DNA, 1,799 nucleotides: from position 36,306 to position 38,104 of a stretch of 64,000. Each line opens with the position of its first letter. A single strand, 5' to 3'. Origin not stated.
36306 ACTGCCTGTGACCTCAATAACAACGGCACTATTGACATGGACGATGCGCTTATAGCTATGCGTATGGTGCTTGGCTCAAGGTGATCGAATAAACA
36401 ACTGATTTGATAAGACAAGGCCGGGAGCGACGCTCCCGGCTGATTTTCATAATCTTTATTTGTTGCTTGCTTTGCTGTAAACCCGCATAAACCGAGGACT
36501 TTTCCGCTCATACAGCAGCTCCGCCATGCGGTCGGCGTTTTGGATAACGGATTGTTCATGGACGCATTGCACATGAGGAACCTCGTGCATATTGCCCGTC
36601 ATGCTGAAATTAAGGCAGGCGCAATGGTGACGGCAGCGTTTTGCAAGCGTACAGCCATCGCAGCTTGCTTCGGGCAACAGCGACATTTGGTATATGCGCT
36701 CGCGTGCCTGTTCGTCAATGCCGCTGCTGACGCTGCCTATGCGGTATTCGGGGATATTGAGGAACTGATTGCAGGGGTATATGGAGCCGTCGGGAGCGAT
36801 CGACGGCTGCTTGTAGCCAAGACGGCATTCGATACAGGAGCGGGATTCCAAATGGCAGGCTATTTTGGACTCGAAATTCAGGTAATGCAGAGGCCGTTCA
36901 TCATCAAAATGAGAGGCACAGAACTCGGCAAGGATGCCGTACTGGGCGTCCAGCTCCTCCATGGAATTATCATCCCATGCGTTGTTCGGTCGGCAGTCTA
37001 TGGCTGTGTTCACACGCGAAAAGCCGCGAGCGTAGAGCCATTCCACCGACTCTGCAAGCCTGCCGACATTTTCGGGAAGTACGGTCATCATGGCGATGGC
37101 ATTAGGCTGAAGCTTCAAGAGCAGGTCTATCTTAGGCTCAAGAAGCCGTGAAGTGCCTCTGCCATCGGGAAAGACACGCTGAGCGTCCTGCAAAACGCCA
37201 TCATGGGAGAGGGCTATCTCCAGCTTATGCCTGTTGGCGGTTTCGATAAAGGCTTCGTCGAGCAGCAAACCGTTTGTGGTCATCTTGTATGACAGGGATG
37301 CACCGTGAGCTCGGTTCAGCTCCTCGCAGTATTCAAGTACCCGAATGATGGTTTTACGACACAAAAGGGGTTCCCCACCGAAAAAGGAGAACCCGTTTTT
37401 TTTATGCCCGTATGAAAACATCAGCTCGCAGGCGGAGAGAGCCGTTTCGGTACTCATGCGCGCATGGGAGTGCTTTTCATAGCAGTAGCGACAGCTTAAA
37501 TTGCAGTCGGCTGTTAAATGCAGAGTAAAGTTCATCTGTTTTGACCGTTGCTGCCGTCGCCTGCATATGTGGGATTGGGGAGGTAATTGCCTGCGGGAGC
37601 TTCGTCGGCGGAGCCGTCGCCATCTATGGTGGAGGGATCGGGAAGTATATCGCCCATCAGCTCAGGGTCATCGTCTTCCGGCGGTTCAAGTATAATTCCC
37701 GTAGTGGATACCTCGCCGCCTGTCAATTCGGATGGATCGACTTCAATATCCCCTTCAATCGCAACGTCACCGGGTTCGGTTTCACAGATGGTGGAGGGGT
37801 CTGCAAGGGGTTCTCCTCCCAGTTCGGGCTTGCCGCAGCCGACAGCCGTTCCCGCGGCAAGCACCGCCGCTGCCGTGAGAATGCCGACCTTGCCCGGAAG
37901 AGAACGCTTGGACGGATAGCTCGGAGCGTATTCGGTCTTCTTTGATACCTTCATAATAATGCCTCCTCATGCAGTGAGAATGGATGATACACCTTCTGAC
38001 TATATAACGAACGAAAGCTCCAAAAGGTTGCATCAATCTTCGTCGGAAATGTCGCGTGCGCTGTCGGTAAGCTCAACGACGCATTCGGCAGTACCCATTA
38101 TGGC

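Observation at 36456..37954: Radical SAM/SPASM enzyme translationally coupled to an acidic, lipobox-bearing repeat protein, directly downstream of recA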

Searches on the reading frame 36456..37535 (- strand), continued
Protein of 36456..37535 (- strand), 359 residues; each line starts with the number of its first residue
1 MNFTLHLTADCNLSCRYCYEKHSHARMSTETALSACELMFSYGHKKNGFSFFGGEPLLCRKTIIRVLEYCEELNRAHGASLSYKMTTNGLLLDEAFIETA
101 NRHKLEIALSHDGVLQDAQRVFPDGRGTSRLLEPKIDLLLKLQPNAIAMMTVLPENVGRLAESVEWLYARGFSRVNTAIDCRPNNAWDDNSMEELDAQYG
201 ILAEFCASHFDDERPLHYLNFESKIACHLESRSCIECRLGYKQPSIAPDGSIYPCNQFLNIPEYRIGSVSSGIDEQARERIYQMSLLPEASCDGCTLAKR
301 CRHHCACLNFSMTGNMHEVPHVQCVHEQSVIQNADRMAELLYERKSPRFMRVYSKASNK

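Call 46: find_encoding_contigs(protein=P0253, flank=4000, max_places=2)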
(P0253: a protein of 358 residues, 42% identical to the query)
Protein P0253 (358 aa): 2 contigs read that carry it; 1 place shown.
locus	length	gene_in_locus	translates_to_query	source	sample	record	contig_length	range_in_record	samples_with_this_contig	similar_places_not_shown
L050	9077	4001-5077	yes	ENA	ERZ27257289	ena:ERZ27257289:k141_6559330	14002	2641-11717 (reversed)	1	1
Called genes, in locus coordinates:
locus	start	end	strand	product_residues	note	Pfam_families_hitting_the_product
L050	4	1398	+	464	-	PF01039:Carboxyl_trans, PF03255:ACCA (weak)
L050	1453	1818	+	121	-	PF25919:BSH_CusB (faint), PF25917:BSH_RND, PF00364:Biotin_lipoyl, PF25973:BSH_CzcB (faint), PF25984:BSH_YknX (faint), PF25997:BSH_YhbJ (weak)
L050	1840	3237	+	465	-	PF00682:HMGL-like, PF02436:PYC_OADA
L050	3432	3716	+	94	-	-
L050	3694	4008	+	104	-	-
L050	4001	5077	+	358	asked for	PF04055:Radical_SAM, PF13353:Fer4_12 (weak)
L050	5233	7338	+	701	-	PF00884:Sulfatase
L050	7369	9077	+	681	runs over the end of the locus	PF12439:GDE_N, PF06202:GDE_C, PF22422:MGH1-like_GH (weak)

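Call 50: find_encoding_contigs(protein=P0264, flank=3000, max_places=2)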
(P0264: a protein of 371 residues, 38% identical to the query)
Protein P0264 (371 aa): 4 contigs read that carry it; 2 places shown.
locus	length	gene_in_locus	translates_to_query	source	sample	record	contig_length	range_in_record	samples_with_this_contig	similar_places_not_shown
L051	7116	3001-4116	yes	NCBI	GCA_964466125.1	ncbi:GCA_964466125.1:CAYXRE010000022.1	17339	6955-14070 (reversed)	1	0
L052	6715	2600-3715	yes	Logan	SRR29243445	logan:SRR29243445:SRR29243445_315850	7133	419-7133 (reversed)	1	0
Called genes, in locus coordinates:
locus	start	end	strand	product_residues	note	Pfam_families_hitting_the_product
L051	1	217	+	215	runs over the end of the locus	PF07947:YhhN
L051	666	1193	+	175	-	PF00106:adh_short, PF01370:Epimerase (weak), PF08659:KR (weak), PF13561:adh_short_C2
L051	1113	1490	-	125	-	-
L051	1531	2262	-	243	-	PF00376:MerR, PF13411:MerR_1, PF07739:TipAS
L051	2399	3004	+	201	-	-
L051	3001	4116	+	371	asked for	PF04055:Radical_SAM, PF13353:Fer4_12 (weak), PF13186:SPASM (faint)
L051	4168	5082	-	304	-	PF00294:PfkB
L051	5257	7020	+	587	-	-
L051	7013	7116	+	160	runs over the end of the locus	-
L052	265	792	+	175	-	PF00106:adh_short, PF01370:Epimerase (weak), PF08659:KR (weak), PF13561:adh_short_C2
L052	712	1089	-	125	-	-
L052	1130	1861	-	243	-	PF00376:MerR, PF13411:MerR_1, PF07739:TipAS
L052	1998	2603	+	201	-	-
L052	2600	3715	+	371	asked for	PF04055:Radical_SAM, PF13353:Fer4_12 (weak), PF13186:SPASM (faint)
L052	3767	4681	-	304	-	PF00294:PfkB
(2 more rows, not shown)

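Call 51: find_encoding_contigs(protein=P0276, flank=3000, max_places=2)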
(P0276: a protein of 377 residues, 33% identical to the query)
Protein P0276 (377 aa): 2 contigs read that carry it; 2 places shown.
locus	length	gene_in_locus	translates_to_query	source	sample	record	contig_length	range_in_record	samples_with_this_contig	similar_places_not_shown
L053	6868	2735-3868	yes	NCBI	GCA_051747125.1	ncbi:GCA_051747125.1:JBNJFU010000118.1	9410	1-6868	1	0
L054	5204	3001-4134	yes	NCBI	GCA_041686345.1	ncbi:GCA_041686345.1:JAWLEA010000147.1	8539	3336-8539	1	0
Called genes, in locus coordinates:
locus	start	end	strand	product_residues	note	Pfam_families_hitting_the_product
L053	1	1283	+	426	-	?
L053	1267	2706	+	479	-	-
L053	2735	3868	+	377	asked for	PF04055:Radical_SAM, PF13353:Fer4_12 (weak)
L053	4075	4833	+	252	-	-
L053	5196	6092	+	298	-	-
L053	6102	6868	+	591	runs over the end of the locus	PF01839:FG-GAP (faint), PF13517:FG-GAP_3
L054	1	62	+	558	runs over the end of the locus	-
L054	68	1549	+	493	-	-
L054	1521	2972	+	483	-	-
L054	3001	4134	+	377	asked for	PF04055:Radical_SAM, PF13353:Fer4_12 (weak)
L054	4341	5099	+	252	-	-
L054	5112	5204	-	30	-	?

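Call 52: find_encoding_contigs(protein=P0303, flank=3000, max_places=2)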
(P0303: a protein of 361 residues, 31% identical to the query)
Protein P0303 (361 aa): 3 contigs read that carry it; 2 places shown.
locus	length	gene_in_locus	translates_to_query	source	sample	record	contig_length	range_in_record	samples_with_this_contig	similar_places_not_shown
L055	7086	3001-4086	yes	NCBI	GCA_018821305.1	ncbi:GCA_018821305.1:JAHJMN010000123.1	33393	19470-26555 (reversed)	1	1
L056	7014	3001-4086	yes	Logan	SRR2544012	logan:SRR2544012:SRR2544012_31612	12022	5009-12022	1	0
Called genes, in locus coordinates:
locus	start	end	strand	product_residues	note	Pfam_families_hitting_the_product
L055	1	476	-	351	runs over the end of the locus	-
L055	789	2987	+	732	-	-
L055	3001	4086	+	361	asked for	PF04055:Radical_SAM, PF13353:Fer4_12 (weak)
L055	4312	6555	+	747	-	PF02897:Peptidase_S9_N, PF00326:Peptidase_S9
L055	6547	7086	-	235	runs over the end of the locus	PF01138:RNase_PH, PF03725:RNase_PH_C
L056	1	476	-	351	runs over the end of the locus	-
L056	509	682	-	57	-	-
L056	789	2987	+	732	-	-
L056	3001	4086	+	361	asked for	PF04055:Radical_SAM, PF13353:Fer4_12 (weak)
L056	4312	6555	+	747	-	PF02897:Peptidase_S9_N, PF00326:Peptidase_S9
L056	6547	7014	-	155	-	?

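Call 72: search_protein_families(library=ncbifam, proteins=[L050:5233-7338:+], max_evalue=0.001)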
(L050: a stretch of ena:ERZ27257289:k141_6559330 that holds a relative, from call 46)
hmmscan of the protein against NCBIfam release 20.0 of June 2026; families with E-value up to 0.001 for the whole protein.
L050:5233-7338:+ (701 aa): 2 families
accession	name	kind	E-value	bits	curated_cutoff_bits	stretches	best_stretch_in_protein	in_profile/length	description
NF053595.1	LptchSynLtaSGpos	equivalog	7.5e-27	94.1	970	1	274-676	208-607/626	lipoteichoic acid synthase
TIGR03417.1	chol_sulfatase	equivalog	0.00073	18.5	433.45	0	488-598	250-352/500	choline-sulfatase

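Call 90: search_protein_families(library=pfam, proteins=[L051:2399-3004:+, L049:1120-1632:+], max_evalue=0.01)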
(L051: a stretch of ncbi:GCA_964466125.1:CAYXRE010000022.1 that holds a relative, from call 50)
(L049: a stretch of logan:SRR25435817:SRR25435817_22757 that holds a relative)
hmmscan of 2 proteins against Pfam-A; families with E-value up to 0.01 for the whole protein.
L051:2399-3004:+ (201 aa): 0 families

L049:1120-1632:+ (170 aa): 0 families

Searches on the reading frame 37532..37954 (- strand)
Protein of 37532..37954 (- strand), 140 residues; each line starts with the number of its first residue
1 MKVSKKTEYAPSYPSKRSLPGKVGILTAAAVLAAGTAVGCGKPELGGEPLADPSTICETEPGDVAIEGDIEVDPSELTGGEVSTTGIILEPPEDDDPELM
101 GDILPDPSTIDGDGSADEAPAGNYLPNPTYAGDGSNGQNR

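Call 3: search_protein_families(library=ncbifam, proteins=[window:37532-37954:-], max_evalue=0.1)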
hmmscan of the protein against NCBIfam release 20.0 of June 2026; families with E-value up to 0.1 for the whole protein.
window:37532-37954:- (140 aa): 0 families

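Call 4: search_protein_families(library=pfam, proteins=[window:37532-37954:-], max_evalue=0.1)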
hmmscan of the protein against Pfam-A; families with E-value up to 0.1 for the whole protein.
window:37532-37954:- (140 aa): 0 families

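Call 5: find_homologous_proteins(query=window:37532-37954:-, max_evalue=0.01)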
Query window:37532-37954:- (140 aa): 10 proteins with E <= 0.01 among 319 candidates.
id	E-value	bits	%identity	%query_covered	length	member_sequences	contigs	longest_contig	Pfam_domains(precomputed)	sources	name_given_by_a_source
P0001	5.0e-98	343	75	100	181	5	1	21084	-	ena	-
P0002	5.5e-84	297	100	100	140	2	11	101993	-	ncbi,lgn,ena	-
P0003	1.7e-83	296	99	100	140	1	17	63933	-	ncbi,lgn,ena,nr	ncbi:MAG: hypothetical protein IKH21_03295 [Clostridia bacterium]|nr:hypothetical protein [Clostridi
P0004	2.3e-83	295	99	100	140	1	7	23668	-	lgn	-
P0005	5.0e-83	294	99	100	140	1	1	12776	-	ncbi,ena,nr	ncbi:MAG: hypothetical protein II747_04910 [Clostridia bacterium]|nr:hypothetical protein [Clostridi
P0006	6.4e-83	294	99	100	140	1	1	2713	-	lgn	-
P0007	1.5e-82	293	99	100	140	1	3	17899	-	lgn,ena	-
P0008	1.8e-82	292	98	100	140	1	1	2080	-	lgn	-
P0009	3.2e-82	292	98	100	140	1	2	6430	-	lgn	-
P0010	3.2e-62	227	98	79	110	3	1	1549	-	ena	-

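Call 24: find_homologous_proteins(query=A2, max_evalue=0.01)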
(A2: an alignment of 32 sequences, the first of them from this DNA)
Query A2 (32 sequences) (140 aa, profile of the alignment): 197 proteins with E <= 0.01 among 8000 candidates; the best 120 are listed.
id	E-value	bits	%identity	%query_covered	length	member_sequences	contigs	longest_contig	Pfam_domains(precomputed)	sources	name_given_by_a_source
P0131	5.3e-34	135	31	68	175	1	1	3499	-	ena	-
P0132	1.8e-33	133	39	84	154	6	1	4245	-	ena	-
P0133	8.9e-31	124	46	36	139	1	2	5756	-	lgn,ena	-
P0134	1.9e-30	123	46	36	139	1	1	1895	-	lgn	-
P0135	6.0e-30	122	31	67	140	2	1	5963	-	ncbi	-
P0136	6.7e-30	122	34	77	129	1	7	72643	-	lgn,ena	-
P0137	7.6e-30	121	35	86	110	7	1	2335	-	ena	-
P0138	1.5e-29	120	34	53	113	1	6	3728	-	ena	-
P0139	1.7e-29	120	56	11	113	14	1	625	-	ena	-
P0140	1.8e-29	120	31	86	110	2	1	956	-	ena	-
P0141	2.3e-29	120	33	86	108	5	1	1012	-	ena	-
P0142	2.8e-29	120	34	86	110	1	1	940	-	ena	-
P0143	3.4e-29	119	-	-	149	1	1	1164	-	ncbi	-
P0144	4.2e-29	119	30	91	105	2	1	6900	-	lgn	-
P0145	5.6e-29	119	-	-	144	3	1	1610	-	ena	-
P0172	2.0e-27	114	37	54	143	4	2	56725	-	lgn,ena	-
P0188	1.7e-26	111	-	-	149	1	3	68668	-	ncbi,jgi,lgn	-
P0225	8.9e-25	105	33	65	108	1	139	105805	-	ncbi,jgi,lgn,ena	jgi:hypothetical protein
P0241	3.3e-24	103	56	11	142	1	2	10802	-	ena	-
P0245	3.4e-24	103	35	54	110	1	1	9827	-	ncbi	-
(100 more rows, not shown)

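Call 25: find_encoding_contigs(protein=P0225, flank=6000, max_places=3)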
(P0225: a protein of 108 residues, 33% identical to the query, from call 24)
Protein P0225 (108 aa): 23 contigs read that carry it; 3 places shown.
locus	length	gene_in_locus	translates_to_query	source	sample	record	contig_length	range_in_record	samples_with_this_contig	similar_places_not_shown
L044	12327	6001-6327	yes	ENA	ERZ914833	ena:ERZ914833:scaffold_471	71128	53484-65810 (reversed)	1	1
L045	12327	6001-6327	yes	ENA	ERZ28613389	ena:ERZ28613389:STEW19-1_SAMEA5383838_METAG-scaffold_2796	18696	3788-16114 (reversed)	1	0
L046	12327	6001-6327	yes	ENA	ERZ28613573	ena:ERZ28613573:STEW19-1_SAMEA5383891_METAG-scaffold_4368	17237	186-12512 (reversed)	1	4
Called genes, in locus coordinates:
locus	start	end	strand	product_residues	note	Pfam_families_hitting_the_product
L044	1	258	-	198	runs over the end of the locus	PF08433:KTI12 (weak), PF13238:AAA_18, PF13671:AAA_33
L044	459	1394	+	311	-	PF01116:F_bP_aldolase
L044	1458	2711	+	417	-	-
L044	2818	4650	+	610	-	PF00528:BPD_transp_1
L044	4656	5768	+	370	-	PF00005:ABC_tran, PF17912:OB_MalK (weak)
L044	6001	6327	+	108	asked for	-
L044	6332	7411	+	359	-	PF04055:Radical_SAM, PF13353:Fer4_12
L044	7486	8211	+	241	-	-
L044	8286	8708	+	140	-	-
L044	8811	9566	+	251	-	PF00756:Esterase, PF00326:Peptidase_S9 (faint), PF02230:Abhydrolase_2 (faint)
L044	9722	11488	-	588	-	PF00135:COesterase, PF20434:BD-FAE (weak), PF07859:Abhydrolase_3 (faint)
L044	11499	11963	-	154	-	PF00578:AhpC-TSA, PF08534:Redoxin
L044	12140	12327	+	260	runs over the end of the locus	PF00497:SBP_bac_3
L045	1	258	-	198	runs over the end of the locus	PF08433:KTI12 (weak), PF13238:AAA_18, PF13671:AAA_33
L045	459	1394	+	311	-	PF01116:F_bP_aldolase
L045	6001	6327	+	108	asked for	-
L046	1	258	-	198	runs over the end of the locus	PF08433:KTI12 (weak), PF13238:AAA_18, PF13671:AAA_33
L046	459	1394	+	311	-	PF01116:F_bP_aldolase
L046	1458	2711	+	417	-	-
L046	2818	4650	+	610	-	PF00528:BPD_transp_1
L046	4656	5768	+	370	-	PF00005:ABC_tran, PF17912:OB_MalK (weak)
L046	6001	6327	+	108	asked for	-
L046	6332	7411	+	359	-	PF04055:Radical_SAM, PF13353:Fer4_12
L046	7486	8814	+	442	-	-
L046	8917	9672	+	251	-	PF00756:Esterase, PF00326:Peptidase_S9 (faint), PF02230:Abhydrolase_2 (faint)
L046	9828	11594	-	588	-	PF00135:COesterase, PF20434:BD-FAE (weak), PF07859:Abhydrolase_3 (faint)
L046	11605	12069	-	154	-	PF00578:AhpC-TSA, PF08534:Redoxin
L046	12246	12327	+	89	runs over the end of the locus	?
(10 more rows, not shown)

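Call 26: find_encoding_contigs(protein=P0188, flank=6000, max_places=2)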
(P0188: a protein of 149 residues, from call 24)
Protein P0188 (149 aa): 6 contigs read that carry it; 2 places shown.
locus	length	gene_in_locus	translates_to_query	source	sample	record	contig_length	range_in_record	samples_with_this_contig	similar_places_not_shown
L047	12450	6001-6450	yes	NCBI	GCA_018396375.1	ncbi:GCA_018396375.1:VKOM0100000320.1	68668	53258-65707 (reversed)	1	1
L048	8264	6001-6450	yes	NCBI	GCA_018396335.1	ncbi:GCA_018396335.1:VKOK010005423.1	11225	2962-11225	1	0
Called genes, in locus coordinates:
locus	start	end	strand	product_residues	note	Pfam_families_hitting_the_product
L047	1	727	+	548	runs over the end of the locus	PF00753:Lactamase_B, PF12706:Lactamase_B_2 (weak), PF22505:RNase_J_b_CASP, PF07521:RMMBL, PF17770:RNase_J_C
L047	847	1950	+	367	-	-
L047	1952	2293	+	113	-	PF06133:Com_YlbF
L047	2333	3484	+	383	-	PF02618:YceG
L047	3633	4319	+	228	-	PF04542:Sigma70_r2, PF04545:Sigma70_r4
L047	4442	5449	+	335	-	PF13793:Pribosyltran_N, PF00156:Pribosyltran, PF14572:Pribosyl_synth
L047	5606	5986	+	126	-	-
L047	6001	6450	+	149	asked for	-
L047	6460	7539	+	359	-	PF04055:Radical_SAM, PF13353:Fer4_12 (weak)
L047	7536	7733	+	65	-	-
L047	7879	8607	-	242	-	-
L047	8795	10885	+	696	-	PF00005:ABC_tran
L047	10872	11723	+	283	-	PF01061:ABC2_membrane, PF12698:ABC2_membrane_3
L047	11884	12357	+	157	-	PF02559:CarD_TRCF_RID, PF21095:CarD_C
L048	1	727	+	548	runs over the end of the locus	PF00753:Lactamase_B, PF12706:Lactamase_B_2 (weak), PF22505:RNase_J_b_CASP, PF07521:RMMBL, PF17770:RNase_J_C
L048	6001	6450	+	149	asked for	-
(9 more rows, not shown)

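Call 59: search_protein_families(library=pfam, alignment_id=A2, max_evalue=0.01)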
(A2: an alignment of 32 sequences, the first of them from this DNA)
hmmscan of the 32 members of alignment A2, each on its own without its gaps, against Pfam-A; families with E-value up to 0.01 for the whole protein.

A. member 1, seq(140 aa): 0 families

B. families by the number of members that match (of 32 scanned): 0 families

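Call 60: search_protein_families(library=ncbifam, alignment_id=A2, max_evalue=0.01)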
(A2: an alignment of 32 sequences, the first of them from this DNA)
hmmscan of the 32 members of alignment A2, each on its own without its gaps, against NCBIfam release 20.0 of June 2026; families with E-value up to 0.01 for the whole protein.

A. member 1, seq(140 aa): 0 families

B. families by the number of members that match (of 32 scanned): 0 families

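Call 72: search_protein_families(library=ncbifam, proteins=[L044:7486-8211:+, L044:8286-8708:+], max_evalue=0.001)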
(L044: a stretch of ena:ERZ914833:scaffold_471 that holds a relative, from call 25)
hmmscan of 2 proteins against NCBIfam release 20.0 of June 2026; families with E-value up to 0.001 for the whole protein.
L044:7486-8211:+ (241 aa): 0 families

L044:8286-8708:+ (140 aa): 0 families

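Call 81: find_encoding_contigs(protein=P0245, flank=2500, max_places=1)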
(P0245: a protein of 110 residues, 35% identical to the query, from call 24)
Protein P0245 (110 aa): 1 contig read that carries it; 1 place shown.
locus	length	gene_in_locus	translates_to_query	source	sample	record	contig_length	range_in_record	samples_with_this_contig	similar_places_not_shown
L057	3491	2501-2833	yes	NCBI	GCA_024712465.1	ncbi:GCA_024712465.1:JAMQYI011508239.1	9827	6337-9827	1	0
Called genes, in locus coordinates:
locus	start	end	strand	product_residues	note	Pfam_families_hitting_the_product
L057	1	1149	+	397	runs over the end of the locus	-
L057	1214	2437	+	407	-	PF07690:MFS_1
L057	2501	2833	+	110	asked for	-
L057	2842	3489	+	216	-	?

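Call 82: find_encoding_contigs(protein=P0241, flank=2500, max_places=1)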
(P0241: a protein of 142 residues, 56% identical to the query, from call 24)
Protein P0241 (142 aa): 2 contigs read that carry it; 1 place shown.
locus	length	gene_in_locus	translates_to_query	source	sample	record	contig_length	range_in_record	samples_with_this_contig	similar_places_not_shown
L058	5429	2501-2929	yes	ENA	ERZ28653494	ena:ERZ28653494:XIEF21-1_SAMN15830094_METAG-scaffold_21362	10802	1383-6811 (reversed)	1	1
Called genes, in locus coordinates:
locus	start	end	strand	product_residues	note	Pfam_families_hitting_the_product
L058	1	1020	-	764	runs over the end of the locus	PF25390:WD40_RLD, PF13540:RCC1_2, PF09992:NAGPA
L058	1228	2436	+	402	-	PF07690:MFS_1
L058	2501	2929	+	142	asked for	-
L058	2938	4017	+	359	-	PF04055:Radical_SAM, PF13353:Fer4_12 (weak)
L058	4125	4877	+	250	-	PF00756:Esterase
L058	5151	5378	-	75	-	-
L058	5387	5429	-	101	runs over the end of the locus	PF02583:Trns_repr_metal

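Call 83: find_encoding_contigs(protein=P0172, flank=2500, max_places=1)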
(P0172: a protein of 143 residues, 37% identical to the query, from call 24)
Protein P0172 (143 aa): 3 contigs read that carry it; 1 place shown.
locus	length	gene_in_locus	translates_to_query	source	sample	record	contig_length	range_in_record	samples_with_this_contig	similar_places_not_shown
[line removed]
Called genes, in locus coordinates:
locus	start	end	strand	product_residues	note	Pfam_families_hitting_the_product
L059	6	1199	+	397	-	PF07670:Gate (weak)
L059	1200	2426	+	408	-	PF07690:MFS_1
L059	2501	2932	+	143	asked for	-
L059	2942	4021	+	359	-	PF04055:Radical_SAM, PF13353:Fer4_12 (weak)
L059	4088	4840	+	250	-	PF00756:Esterase, PF00326:Peptidase_S9 (faint)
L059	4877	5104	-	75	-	-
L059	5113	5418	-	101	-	PF02583:Trns_repr_metal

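Call 90: search_protein_families(library=pfam, proteins=[L044:8811-9566:+, L046:7486-8814:+], max_evalue=0.01)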
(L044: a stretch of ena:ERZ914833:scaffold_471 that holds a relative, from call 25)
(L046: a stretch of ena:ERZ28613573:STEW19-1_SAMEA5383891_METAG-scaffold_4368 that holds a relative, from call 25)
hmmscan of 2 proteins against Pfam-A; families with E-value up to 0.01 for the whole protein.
L044:8811-9566:+ (251 aa): 4 families
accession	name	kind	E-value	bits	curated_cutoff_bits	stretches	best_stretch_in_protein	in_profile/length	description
PF00756.26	Esterase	-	1.2e-25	91.2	22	1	15-242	5-245/251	Putative esterase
PF00326.27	Peptidase_S9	-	2e-05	24.6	22.6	1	127-176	59-108/213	Prolyl oligopeptidase family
PF02230.22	Abhydrolase_2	-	2.4e-05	24.7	23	1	115-193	88-166/217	Phospholipase/Carboxylesterase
PF12146.15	Hydrolase_4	-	0.0007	19.4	27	1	131-186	75-132/239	Serine aminopeptidase, S33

L046:7486-8814:+ (442 aa): 0 families
